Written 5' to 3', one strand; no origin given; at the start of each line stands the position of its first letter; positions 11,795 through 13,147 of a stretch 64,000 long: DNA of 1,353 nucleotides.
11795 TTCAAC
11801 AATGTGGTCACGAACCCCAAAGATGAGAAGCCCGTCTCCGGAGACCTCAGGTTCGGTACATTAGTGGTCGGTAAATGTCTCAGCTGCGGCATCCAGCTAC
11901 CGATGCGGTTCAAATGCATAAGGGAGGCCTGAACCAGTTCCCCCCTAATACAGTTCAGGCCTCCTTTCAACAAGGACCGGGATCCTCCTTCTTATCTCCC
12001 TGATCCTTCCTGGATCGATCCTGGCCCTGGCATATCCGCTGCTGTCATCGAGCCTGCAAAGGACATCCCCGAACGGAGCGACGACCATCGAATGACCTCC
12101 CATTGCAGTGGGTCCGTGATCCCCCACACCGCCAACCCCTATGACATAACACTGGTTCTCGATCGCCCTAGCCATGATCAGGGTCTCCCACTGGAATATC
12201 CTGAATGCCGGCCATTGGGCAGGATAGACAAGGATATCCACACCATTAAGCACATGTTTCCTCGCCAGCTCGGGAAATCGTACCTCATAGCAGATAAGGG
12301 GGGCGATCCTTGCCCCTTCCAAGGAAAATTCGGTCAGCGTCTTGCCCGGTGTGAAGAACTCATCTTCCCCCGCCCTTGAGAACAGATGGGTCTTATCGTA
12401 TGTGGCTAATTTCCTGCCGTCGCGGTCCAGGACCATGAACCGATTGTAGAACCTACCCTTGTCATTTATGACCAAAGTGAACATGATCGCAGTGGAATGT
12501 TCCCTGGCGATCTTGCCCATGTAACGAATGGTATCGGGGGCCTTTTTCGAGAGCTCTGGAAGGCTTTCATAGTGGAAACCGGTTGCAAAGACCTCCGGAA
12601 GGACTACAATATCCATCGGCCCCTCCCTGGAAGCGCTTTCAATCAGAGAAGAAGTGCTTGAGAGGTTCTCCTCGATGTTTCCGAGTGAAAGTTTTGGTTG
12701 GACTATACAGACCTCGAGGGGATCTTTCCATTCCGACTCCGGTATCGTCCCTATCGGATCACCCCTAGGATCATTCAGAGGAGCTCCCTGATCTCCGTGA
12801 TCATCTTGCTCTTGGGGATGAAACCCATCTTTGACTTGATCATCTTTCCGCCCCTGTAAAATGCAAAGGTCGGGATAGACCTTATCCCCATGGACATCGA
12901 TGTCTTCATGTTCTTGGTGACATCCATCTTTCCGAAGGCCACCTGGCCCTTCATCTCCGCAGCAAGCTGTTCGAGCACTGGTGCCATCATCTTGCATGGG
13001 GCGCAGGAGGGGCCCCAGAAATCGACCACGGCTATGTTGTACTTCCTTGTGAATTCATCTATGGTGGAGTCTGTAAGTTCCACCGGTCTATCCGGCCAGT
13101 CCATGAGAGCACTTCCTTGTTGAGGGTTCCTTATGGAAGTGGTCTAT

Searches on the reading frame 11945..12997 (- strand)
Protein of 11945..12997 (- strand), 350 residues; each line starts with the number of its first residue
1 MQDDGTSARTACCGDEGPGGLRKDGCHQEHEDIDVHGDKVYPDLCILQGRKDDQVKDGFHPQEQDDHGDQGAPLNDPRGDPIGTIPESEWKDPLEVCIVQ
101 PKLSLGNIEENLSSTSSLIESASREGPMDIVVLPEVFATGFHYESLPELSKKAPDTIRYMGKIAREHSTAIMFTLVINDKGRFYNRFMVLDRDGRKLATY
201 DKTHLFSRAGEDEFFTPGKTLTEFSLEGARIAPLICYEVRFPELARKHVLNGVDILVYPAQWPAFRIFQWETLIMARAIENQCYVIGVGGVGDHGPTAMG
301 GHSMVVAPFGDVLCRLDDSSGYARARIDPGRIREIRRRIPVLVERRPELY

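Call 30: search_protein_families(library=pfam, proteins=[window:11945-12997:-], max_evalue=0.0001)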
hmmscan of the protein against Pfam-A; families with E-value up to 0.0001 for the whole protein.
window:11945-12997:- (350 aa): 1 family
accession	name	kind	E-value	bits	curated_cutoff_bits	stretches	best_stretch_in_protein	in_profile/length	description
PF00795.27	CN_hydrolase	-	2.1e-48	165.4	23.2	1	98-337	4-256/256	Carbon-nitrogen hydrolase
